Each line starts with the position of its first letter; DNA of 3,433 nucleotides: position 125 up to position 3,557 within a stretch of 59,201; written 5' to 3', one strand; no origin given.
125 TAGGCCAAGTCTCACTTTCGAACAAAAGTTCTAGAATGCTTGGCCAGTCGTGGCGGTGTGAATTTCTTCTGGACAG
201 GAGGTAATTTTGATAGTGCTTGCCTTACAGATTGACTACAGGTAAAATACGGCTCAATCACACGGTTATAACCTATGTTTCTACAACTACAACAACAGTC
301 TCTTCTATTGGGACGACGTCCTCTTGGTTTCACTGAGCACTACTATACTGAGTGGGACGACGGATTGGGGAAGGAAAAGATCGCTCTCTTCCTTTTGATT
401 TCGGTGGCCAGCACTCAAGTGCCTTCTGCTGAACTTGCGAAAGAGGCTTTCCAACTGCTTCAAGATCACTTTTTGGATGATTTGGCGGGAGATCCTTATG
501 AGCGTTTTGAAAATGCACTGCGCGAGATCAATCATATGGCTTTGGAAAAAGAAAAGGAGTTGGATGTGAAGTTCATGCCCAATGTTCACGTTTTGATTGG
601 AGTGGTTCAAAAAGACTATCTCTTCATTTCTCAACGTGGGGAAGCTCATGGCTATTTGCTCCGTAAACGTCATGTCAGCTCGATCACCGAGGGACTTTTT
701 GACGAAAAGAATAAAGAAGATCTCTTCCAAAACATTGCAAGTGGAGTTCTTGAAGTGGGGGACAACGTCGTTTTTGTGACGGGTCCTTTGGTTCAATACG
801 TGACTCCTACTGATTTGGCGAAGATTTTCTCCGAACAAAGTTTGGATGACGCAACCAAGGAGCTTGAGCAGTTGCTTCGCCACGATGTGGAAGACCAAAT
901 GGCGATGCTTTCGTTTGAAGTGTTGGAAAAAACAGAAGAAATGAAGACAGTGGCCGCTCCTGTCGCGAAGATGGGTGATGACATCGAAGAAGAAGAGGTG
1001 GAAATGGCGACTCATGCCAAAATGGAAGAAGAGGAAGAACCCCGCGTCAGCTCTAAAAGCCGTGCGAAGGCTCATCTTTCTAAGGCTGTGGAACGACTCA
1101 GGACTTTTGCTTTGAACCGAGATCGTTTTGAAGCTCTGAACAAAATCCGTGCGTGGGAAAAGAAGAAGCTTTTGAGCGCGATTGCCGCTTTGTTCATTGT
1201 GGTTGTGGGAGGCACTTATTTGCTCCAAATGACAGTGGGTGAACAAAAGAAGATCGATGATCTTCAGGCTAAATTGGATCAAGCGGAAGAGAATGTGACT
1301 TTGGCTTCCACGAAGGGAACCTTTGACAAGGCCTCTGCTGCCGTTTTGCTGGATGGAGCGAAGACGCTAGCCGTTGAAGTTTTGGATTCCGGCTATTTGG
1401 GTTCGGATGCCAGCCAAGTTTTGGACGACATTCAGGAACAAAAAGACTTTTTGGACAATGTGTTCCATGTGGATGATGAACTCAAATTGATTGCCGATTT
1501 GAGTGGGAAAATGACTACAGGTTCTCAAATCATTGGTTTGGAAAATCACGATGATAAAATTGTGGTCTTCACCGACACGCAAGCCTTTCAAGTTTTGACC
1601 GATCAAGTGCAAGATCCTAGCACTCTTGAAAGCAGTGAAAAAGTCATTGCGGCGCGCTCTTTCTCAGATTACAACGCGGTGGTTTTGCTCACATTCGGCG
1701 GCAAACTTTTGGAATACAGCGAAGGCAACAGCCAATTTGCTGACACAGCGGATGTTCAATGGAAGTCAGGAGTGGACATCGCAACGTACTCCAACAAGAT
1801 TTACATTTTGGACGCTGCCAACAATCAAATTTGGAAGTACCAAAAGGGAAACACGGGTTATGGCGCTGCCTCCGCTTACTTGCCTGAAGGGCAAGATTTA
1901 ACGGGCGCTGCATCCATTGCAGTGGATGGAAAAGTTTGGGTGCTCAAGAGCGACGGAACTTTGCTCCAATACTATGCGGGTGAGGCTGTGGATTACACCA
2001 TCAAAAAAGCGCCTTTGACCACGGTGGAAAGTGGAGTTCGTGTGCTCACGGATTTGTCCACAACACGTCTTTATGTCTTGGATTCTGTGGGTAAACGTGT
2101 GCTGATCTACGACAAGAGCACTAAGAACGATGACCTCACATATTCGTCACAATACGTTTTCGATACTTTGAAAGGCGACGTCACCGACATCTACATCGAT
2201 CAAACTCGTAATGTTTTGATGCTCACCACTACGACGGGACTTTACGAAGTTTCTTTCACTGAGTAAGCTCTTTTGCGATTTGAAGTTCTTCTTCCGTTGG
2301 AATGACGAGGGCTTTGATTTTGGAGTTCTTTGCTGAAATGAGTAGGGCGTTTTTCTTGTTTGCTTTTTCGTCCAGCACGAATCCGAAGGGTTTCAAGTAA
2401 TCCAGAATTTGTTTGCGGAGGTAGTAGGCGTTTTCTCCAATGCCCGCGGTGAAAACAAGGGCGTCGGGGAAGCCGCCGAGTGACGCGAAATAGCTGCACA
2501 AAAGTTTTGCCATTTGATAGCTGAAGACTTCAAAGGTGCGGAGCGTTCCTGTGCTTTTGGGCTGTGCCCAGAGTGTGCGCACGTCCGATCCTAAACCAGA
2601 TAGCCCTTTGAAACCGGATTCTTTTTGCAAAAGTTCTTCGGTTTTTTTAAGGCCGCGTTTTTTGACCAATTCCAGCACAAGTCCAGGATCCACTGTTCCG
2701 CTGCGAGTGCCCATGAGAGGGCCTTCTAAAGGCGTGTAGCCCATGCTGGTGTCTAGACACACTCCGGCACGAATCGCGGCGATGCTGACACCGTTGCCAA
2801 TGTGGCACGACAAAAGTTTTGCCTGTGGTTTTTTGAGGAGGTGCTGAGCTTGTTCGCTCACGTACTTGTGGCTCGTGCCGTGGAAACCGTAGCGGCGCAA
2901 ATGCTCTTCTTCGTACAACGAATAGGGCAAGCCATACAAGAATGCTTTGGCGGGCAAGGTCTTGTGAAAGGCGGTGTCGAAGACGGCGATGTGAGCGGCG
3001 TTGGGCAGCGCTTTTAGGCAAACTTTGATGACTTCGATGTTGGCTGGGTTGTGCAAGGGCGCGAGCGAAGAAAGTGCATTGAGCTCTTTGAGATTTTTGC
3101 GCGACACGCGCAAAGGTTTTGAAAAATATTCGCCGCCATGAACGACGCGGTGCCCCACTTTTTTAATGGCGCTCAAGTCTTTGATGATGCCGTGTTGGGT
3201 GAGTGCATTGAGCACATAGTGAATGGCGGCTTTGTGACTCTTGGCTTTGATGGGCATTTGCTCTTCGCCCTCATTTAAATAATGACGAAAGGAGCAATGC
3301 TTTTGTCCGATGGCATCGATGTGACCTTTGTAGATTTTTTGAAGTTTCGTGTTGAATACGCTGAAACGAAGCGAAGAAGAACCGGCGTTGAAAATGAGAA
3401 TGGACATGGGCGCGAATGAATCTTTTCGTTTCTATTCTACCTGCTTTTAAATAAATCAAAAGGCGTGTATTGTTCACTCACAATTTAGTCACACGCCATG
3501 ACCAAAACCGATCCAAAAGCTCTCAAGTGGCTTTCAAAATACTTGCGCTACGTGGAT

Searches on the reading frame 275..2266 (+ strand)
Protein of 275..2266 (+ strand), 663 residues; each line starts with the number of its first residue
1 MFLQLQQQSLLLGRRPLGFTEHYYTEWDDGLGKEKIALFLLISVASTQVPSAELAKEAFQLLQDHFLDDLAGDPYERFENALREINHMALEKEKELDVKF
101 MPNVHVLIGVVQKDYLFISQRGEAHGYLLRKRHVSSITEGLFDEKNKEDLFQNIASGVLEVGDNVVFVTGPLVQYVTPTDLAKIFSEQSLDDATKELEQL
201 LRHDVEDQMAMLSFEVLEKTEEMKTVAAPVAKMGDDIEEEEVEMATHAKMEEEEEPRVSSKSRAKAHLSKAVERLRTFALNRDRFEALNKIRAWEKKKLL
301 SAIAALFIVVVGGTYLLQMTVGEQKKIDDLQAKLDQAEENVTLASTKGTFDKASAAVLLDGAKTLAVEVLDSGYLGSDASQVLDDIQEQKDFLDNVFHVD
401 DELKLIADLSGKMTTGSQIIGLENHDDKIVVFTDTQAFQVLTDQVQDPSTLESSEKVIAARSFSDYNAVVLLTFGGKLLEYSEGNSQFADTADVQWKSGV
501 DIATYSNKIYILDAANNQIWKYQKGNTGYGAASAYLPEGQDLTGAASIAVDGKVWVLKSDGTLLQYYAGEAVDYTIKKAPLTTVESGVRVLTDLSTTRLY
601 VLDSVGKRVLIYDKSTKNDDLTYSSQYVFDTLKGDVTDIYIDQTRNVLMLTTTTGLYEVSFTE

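Call 6: search_protein_families(library=pfam, proteins=[window:275-2266:+], max_evalue=0.001)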
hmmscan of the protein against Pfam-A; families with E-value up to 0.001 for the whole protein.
window:275-2266:+ (663 aa): 0 families

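Call 80: search_protein_families(library=pfam, proteins=[window:275-2266:+], max_evalue=0.01)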
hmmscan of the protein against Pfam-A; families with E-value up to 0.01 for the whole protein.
window:275-2266:+ (663 aa): 0 families

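Call 97: find_encoding_contigs(protein=window:275-2266:+, flank=10000, max_places=2)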
Protein window:275-2266:+ (663 aa): 1 contig read that carries it; 1 place shown.
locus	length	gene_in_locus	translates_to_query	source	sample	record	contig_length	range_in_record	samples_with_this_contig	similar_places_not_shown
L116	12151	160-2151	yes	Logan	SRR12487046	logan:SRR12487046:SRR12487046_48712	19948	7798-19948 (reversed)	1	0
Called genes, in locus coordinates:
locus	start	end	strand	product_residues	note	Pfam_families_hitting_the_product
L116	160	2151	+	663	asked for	-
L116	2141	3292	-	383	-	PF00871:Acetate_kinase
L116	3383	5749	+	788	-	PF09364:XFP_N, PF03894:XFP, PF09363:XFP_C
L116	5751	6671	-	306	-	PF01515:PTA_PTB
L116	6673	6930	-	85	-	-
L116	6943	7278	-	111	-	-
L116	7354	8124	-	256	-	-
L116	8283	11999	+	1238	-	PF18979:DUF5715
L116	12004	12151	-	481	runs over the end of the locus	PF00749:tRNA-synt_1c, PF19269:Anticodon_2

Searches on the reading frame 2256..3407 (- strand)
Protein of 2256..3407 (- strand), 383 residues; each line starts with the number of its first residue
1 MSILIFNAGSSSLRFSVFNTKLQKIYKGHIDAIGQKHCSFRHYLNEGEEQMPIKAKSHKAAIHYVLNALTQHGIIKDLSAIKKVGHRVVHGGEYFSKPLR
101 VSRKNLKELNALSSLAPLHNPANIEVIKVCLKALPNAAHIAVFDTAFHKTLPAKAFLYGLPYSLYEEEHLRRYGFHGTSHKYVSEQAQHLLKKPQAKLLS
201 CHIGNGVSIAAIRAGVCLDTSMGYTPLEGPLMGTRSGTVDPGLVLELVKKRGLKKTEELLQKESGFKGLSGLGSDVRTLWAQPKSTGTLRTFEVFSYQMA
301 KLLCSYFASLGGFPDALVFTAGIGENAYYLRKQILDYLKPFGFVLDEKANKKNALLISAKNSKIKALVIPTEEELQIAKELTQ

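Call 6: search_protein_families(library=pfam, proteins=[window:2256-3407:-], max_evalue=0.001)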
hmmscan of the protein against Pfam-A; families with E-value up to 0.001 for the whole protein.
window:2256-3407:- (383 aa): 1 family
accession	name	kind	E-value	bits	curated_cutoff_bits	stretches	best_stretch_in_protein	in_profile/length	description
PF00871.23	Acetate_kinase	-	4e-126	421.3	22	1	3-379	2-392/392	Acetokinase family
